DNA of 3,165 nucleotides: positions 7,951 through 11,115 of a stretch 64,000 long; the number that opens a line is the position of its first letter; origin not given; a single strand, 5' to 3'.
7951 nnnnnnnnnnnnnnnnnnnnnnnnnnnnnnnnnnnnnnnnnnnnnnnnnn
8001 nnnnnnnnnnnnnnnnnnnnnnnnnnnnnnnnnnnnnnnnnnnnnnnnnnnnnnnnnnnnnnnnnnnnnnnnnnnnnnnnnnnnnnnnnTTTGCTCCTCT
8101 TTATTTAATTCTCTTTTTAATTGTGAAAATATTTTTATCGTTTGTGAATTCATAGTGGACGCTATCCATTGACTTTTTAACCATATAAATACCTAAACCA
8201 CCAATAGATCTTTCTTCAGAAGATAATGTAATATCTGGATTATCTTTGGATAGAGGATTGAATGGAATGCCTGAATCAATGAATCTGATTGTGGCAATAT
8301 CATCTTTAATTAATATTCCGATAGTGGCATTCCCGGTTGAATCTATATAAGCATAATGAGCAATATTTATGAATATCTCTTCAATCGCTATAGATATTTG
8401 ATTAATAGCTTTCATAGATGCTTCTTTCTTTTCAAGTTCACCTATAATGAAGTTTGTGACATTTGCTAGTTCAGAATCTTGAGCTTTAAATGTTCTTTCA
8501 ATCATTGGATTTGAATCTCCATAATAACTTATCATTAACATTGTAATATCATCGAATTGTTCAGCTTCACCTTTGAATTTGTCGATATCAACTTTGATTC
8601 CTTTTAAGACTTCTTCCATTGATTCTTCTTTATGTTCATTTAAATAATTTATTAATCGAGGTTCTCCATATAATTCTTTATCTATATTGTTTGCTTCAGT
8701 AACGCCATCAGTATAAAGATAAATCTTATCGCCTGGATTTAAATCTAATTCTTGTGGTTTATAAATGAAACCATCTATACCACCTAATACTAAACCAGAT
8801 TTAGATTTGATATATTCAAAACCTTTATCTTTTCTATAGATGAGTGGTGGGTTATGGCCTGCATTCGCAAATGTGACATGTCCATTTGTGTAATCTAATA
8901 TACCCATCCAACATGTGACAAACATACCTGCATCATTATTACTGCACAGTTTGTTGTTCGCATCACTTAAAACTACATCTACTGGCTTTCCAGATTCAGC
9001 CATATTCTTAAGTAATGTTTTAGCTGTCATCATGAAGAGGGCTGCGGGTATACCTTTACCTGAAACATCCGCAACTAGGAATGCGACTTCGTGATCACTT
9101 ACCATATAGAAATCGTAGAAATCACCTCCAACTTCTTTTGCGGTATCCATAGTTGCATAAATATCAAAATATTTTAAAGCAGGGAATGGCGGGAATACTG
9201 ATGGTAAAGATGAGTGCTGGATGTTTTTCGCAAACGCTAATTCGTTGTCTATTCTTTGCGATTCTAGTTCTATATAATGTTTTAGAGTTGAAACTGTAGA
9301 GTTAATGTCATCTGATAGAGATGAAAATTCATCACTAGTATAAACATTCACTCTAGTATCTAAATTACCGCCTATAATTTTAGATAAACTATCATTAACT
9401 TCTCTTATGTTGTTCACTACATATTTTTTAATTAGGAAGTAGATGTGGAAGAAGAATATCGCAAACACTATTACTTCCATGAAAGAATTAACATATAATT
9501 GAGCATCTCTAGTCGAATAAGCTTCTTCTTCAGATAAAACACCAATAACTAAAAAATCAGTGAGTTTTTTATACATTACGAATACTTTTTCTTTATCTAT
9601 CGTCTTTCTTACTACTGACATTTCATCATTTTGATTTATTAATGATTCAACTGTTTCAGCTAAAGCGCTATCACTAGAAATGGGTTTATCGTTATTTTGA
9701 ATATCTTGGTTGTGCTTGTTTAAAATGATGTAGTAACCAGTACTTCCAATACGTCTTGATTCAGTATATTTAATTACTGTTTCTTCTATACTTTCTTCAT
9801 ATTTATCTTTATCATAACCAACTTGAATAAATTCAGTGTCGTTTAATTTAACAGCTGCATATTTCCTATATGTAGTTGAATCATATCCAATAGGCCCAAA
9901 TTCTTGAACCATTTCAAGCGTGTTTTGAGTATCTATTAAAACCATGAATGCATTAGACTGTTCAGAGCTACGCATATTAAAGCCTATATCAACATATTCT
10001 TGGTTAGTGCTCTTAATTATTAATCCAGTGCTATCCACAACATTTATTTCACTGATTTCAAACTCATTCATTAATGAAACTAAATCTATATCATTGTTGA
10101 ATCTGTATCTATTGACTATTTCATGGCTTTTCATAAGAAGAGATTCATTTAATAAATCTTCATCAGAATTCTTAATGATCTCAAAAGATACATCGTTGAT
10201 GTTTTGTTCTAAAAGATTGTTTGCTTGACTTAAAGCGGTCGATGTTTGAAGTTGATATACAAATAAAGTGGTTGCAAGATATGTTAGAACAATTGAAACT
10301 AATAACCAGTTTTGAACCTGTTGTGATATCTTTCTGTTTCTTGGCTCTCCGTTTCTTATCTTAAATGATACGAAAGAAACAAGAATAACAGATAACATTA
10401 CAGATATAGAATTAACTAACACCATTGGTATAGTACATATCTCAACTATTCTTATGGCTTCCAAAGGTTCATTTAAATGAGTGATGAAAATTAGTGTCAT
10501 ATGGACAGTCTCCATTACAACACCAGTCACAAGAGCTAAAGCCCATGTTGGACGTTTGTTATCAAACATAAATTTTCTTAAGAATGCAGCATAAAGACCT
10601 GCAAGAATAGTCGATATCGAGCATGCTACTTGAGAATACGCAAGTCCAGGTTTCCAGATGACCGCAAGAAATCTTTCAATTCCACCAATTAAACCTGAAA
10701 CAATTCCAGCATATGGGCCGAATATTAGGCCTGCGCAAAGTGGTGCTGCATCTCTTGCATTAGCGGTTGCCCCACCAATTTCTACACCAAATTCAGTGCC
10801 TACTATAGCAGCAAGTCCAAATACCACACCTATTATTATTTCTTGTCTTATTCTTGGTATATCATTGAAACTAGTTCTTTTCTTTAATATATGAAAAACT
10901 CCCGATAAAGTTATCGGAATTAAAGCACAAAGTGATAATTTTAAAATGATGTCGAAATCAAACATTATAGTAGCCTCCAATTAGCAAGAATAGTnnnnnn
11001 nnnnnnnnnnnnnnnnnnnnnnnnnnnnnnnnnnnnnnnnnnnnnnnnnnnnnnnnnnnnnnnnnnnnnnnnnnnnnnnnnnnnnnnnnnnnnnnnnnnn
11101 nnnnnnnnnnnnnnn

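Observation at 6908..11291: Sigma-less partner-switching operon ending in a STAS-kinase fusion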

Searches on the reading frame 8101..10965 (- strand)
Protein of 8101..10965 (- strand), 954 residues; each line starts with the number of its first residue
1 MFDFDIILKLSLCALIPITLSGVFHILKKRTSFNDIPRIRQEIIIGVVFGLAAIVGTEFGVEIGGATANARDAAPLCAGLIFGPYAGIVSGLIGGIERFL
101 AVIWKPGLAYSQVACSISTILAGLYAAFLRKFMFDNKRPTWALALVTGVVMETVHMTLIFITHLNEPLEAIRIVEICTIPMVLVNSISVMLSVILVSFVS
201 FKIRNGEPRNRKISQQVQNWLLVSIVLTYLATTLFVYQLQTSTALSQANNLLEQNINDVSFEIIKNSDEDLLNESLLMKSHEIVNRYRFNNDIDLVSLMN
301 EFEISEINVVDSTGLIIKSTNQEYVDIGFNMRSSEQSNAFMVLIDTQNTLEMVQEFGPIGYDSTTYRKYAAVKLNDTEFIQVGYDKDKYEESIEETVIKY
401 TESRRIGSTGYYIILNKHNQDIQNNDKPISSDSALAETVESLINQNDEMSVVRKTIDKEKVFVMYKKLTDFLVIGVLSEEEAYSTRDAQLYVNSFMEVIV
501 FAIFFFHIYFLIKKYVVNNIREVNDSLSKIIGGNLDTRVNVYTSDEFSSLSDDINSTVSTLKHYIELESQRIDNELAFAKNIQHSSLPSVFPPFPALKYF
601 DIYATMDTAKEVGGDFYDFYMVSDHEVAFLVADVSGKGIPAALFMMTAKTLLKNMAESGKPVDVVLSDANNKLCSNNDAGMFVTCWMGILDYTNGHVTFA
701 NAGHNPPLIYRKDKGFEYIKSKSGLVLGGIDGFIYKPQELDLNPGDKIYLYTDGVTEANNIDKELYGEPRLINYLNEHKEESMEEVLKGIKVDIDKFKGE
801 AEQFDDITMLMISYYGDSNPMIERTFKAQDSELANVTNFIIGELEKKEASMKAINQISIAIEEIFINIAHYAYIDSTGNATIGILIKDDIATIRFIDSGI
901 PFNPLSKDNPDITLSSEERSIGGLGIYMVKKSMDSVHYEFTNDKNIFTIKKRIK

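Call 3: search_protein_families(library=pfam, proteins=[window:8101-10965:-], max_evalue=0.01)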
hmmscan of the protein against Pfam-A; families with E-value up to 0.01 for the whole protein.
window:8101-10965:- (954 aa): 5 families
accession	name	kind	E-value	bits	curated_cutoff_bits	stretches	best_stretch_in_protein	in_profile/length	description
PF07228.17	SpoIIE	-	9.5e-56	189.2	25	1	624-813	2-190/192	Stage II sporulation protein E (SpoIIE)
PF07694.17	5TM-5TMR_LYT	-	1.6e-31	109.6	24.6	1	32-196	9-166/169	5TMR of 5TMR-LYT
PF13581.12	HATPase_c_2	-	1.4e-15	57.8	27.4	1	827-951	2-127/127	Histidine kinase-like ATPase domain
PF00672.30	HAMP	-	0.00087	20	25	1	514-562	4-52/53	HAMP domain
PF07155.17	ECF-ribofla_trS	-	0.0016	18.9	26.7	1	40-192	5-162/172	ECF-type riboflavin transporter, S component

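Call 4: search_protein_families(library=ncbifam, proteins=[window:8101-10965:-], max_evalue=0.01)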
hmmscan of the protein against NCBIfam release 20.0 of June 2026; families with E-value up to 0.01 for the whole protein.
window:8101-10965:- (954 aa): 10 families
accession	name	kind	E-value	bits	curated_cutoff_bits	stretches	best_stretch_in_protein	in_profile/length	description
NF038263.1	prot_phos_SiaA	equivalog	4.7e-21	75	700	1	423-811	239-654/658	biofilm regulation protein phosphatase SiaA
NF045505.1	RR_RssB_Pseudo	equivalog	4.2e-12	45.8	700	1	611-761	188-344/394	two-component system response regulator RssB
TIGR02865.1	spore_II_E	equivalog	2.4e-11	42.5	490.8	1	608-810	562-759/764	stage II sporulation protein E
NF003144.0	PRK04069.1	equivalog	1.5e-07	31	145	1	840-942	26-133/161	anti-sigma B factor RsbW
TIGR01924.1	rsbW_low_gc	equivalog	2.1e-05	24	155.05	1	841-939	27-130/159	anti-sigma B factor RsbW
NF011615.0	PRK15041.1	equivalog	0.00028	19.7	947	1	459-559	164-261/554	methyl-accepting chemotaxis protein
NF040691.1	MtrAB_MtrB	equivalog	0.00037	19.6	450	1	500-566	196-262/507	MtrAB system histidine kinase MtrB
NF007837.0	PRK10549.1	equivalog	0.00059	18.7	603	1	487-563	159-235/466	envelope stress sensor histidine kinase BaeS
NF012163.2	BaeS_SmeS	equivalog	0.0047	15.9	500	1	498-563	170-235/457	sensor histidine kinase efflux regulator BaeS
TIGR01925.2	spIIAB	equivalog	0.0052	16.7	135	1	844-944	25-126/137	anti-sigma F factor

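Call 48: find_homologous_proteins(query=window:8101-10965:-)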
Query window:8101-10965:- (954 aa): 1891 proteins with E <= 0.001 among 8000 candidates; the best 120 are listed.
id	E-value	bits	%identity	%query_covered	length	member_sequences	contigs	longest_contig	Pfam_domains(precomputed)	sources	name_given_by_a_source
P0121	0.0e+0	2052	97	100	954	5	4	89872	PF13581.13,PF07694.18,PF07228.18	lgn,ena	-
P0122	0.0e+0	1708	79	100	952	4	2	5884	PF13581.13,PF07694.18,PF07228.18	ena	-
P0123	0.0e+0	1569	73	100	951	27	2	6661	PF13581.13,PF07694.18,PF07228.18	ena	-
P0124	0.0e+0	1088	53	99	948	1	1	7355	PF13581.13,PF07694.18,PF07228.18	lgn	-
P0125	0.0e+0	1085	53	99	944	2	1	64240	PF13581.13,PF07694.18,PF07228.18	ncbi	-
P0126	0.0e+0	1070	53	99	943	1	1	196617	PF13581.13,PF07694.18,PF07228.18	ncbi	-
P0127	0.0e+0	1067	53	99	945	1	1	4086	PF13581.13,PF07694.18,PF07228.18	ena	-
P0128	0.0e+0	1053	52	100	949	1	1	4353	PF13581.13,PF07694.18,PF07228.18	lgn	-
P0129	0.0e+0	1046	52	99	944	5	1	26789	PF13581.13,PF07694.18,PF07228.18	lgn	-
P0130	0.0e+0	1039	50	100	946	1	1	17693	PF13581.13,PF07694.18,PF07228.18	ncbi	-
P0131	0.0e+0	1033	51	99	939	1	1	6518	PF13581.13,PF07694.18,PF07228.18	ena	-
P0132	0.0e+0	1028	51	100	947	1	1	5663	PF13581.13,PF07694.18,PF07228.18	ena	-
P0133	0.0e+0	1026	52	98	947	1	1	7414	PF13581.13,PF07694.18,PF07228.18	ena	-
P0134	0.0e+0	1026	52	99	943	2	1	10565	PF13581.13,PF07694.18,PF07228.18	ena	-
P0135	0.0e+0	1020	50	100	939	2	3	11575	PF13581.13,PF07694.18,PF07228.18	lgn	-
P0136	0.0e+0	1017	50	99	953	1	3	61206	PF13581.13,PF07694.18,PF07228.18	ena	-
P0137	0.0e+0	1012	50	99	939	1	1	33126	PF13581.13,PF07694.18,PF07228.18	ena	-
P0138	5.8e-298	1009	50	99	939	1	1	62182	PF13581.13,PF07694.18,PF07228.18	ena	-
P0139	3.0e-294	997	50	99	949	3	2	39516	PF13581.13,PF07694.18,PF07228.18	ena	-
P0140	3.3e-294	997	50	100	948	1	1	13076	PF13581.13,PF07694.18,PF07228.18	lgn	-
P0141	1.2e-292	992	72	64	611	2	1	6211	PF13581.13,PF07228.18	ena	-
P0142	7.7e-291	985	50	99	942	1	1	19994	PF13581.13,PF07694.18,PF07228.18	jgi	-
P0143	8.5e-291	985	48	100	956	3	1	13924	PF13581.13,PF07694.18,PF07228.18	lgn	-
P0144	6.5e-290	982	50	99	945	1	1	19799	PF02743.25,PF13581.13,PF07694.18,PF07228.18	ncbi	-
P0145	1.8e-289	981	48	99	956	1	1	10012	PF13581.13,PF07694.18,PF07228.18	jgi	-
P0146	2.8e-289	980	49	99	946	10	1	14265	PF13581.13,PF07694.18,PF07228.18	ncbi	-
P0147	2.4e-288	977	49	99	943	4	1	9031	PF13581.13,PF07694.18,PF07228.18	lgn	-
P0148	1.6e-283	961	48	100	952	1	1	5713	PF13581.13,PF07694.18,PF07228.18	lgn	-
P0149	1.1e-281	955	49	99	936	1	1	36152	PF13581.13,PF07694.18,PF07228.18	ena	-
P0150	6.1e-280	949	47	99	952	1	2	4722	PF13581.13,PF07694.18,PF07228.18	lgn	-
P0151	3.8e-278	943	47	99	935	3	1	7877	PF13581.13,PF07694.18,PF07228.18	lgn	-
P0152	4.9e-278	943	47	99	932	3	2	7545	PF13581.13,PF07694.18,PF07228.18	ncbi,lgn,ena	-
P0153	5.0e-278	943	52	59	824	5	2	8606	PF13581.13,PF07694.18,PF07228.18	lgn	-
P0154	6.1e-278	943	46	99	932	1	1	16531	PF13581.13,PF07694.18,PF07228.18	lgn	-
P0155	6.7e-278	943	55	85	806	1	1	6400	PF07694.18,PF07228.18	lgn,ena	-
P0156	1.5e-277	942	48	99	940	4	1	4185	PF13581.13,PF07694.18,PF07228.18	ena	-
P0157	5.1e-277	940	47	99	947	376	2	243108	PF13581.13,PF07694.18,PF07228.18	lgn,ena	-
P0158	9.1e-276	936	48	99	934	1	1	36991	PF13581.13,PF07694.18,PF07228.18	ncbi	-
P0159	1.0e-273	929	47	99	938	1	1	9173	PF13581.13,PF07694.18,PF07228.18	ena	-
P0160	1.1e-273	929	47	99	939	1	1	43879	PF13581.13,PF07694.18,PF07228.18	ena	-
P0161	1.7e-273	928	53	85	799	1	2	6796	PF07694.18,PF07228.18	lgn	-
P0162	1.1e-272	925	48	99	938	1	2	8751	PF13581.13,PF07694.18,PF07228.18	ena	-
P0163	8.8e-272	922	47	99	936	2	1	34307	PF07155.18,PF13581.13,PF07694.18,PF07228.18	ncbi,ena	-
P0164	3.7e-271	920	46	99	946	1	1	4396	PF13581.13,PF07694.18,PF07228.18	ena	-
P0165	1.5e-270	918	47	99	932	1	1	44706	PF13581.13,PF07694.18,PF07228.18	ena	-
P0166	5.0e-270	917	47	99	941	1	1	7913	PF13581.13,PF07694.18,PF07228.18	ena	-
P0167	6.2e-270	916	47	99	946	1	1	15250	PF13581.13,PF07694.18,PF07228.18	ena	-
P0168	9.0e-270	916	46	99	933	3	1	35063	PF13581.13,PF07694.18,PF07228.18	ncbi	-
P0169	2.3e-269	914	47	99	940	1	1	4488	PF07155.18,PF13581.13,PF07694.18,PF07228.18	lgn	-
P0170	3.6e-269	914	46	99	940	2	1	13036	PF13581.13,PF07694.18,PF07228.18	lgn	-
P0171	5.2e-268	910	55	59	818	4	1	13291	PF13581.13,PF07694.18,PF07228.18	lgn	-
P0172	1.3e-267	909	46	99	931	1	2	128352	PF13581.13,PF07694.18,PF07228.18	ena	-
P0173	4.1e-267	907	47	99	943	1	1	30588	PF13581.13,PF07694.18,PF07228.18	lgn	-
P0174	1.4e-266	905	46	99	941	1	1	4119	PF13581.13,PF07694.18,PF07228.18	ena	-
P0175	1.5e-266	905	47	97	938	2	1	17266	PF13581.13,PF07694.18,PF07228.18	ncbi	ncbi:MAG: SpoIIE family protein phosphatase [Acutalibacteraceae bacterium]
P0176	8.5e-266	903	46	99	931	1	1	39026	PF07155.18,PF13581.13,PF07694.18,PF07228.18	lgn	-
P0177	2.4e-264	898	45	99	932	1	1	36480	PF13581.13,PF07694.18,PF07228.18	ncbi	-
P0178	5.9e-264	897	46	98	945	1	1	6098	PF13581.13,PF07694.18,PF07228.18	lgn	-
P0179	6.4e-264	896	46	100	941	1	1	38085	PF13581.13,PF07694.18,PF07228.18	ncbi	-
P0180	9.7e-264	896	52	85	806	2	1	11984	PF07694.18,PF07228.18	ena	-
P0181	1.8e-263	895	46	99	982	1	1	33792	PF13581.13,PF07694.18,PF07228.18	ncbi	-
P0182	2.0e-263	895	46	99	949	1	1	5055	PF13581.13,PF07694.18,PF07228.18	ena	-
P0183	4.2e-263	894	46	99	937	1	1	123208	PF13581.13,PF07694.18,PF07228.18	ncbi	-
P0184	5.8e-263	893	53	58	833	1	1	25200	PF13581.13,PF07694.18,PF07228.18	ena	-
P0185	6.9e-263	893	46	99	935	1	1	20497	PF13581.13,PF07694.18,PF07228.18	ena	-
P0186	8.2e-263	893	47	99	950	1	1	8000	PF13581.13,PF07694.18,PF07228.18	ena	-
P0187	1.9e-262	892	48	99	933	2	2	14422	PF13581.13,PF07694.18,PF07228.18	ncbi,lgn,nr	ncbi:MAG: SpoIIE family protein phosphatase [Clostridia bacterium]|nr:SpoIIE family protein phosphat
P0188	2.5e-262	891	46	99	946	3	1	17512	PF13581.13,PF07694.18,PF07228.18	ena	-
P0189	9.0e-262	889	46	99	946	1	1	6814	PF13581.13,PF07694.18,PF07228.18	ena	-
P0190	1.2e-261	889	47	99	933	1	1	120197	PF13581.13,PF07694.18,PF07228.18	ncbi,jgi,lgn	-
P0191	4.7e-261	887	46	99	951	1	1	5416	PF13581.13,PF07694.18,PF07228.18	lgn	-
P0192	6.6e-261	886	47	98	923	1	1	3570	PF13581.13,PF07694.18,PF07228.18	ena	-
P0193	8.4e-261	886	50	85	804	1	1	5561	PF07694.18,PF07228.18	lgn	-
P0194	8.7e-261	886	50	85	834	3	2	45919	PF07694.18,PF07228.18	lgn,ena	-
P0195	9.3e-261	886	47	99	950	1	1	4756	PF13581.13,PF07694.18,PF07228.18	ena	-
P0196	3.6e-260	884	46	99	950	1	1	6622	PF13581.13,PF07694.18,PF07228.18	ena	-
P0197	3.7e-260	884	46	100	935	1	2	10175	PF13581.13,PF07694.18,PF07228.18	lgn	-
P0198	4.6e-260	884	46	100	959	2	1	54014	PF13581.13,PF07694.18,PF07228.18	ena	-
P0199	5.6e-260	883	46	99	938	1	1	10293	PF13581.13,PF07694.18,PF07228.18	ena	-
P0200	1.4e-259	882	52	58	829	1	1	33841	PF13581.13,PF07694.18,PF07228.18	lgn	-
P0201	1.6e-259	882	47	98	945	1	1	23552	PF13581.13,PF07694.18,PF07228.18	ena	-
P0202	2.2e-259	881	47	97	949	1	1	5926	PF13581.13,PF07694.18,PF07228.18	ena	-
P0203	2.9e-259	881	46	99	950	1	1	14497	PF13581.13,PF07694.18,PF07228.18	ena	-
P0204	3.4e-259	881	49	60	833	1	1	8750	PF13581.13,PF07694.18,PF07228.18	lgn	-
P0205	3.7e-259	881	46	99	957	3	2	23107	PF13581.13,PF07694.18,PF07228.18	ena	-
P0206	3.8e-259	881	46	100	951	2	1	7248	PF00672.31,PF13581.13,PF07694.18,PF07228.18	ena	-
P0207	4.0e-259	881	46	99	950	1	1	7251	PF13581.13,PF07694.18,PF07228.18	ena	-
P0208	4.9e-259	880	46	99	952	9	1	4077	PF13581.13,PF07694.18,PF07228.18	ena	-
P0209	2.6e-258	878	45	98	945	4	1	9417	PF13581.13,PF07694.18,PF07228.18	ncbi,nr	ncbi:MAG: SpoIIE family protein phosphatase [Clostridia bacterium]|nr:SpoIIE family protein phosphat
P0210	4.3e-258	877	46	99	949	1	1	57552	PF13581.13,PF07694.18,PF07228.18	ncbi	-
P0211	5.6e-258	877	45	99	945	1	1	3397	PF13581.13,PF07694.18,PF07228.18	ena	-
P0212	5.9e-258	877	45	98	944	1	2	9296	PF13581.13,PF07694.18,PF07228.18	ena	-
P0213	7.5e-258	876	46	99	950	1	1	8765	PF13581.13,PF07694.18,PF07228.18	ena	-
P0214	1.2e-257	876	45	98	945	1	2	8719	PF13581.13,PF07694.18,PF07228.18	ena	-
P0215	1.3e-257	876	46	99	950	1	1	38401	PF13581.13,PF07694.18,PF07228.18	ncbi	-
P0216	1.4e-257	875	45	99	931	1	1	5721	PF07155.18,PF13581.13,PF07694.18,PF07228.18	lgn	-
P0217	1.7e-257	875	46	99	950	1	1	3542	PF13581.13,PF07694.18,PF07228.18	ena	-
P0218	2.3e-257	875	45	99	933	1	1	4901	PF13581.13,PF07694.18,PF07228.18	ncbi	-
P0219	2.5e-257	875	50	85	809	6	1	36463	PF07694.18,PF07228.18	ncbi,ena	-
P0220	2.5e-257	875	46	99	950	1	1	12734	PF13581.13,PF07694.18,PF07228.18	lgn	-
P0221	5.1e-257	874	46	99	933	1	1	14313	PF13581.13,PF07694.18,PF07228.18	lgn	-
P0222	8.8e-257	873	50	85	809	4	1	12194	PF07694.18,PF07228.18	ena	-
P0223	1.1e-256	872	46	98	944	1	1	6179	PF13581.13,PF07694.18,PF07228.18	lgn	-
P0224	1.2e-256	872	46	98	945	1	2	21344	PF13581.13,PF07694.18,PF07228.18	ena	-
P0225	1.8e-256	872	46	98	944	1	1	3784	PF13581.13,PF07694.18,PF07228.18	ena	-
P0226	4.0e-256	871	44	99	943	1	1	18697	PF13581.13,PF07694.18,PF07228.18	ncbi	-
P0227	5.0e-256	870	46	98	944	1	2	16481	PF13581.13,PF07694.18,PF07228.18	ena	-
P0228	5.4e-256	870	45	99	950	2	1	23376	PF13581.13,PF07694.18,PF07228.18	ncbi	-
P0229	1.3e-255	869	45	99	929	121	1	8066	PF13581.13,PF07694.18,PF07228.18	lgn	-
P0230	1.5e-255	869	46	98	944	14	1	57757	PF13581.13,PF07694.18,PF07228.18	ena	-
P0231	1.9e-255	868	45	99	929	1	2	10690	PF13581.13,PF07694.18,PF07228.18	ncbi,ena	-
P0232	1.9e-255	868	46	98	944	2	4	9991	PF13581.13,PF07694.18,PF07228.18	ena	-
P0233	3.1e-255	868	45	98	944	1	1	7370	PF13581.13,PF07694.18,PF07228.18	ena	-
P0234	3.4e-255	868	46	99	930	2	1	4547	PF13581.13,PF07694.18,PF07228.18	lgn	-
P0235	4.3e-255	867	45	98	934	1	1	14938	PF00672.31,PF13581.13,PF07694.18,PF07228.18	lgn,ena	-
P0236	4.4e-255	867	45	97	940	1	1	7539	PF13581.13,PF07694.18,PF07228.18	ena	-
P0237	4.5e-255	867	45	99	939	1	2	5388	PF13581.13,PF07694.18,PF07228.18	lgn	-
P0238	6.9e-255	867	45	98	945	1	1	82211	PF13581.13,PF07694.18,PF07228.18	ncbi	-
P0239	9.5e-255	866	45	98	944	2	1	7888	PF13581.13,PF07694.18,PF07228.18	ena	-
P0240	1.0e-254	866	45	98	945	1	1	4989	PF13581.13,PF07694.18,PF07228.18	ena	-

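Call 55: search_protein_families(library=padloc, proteins=[window:8101-10965:-], max_evalue=0.001)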
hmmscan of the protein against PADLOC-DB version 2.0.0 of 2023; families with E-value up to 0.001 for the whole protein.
window:8101-10965:- (954 aa): 0 families
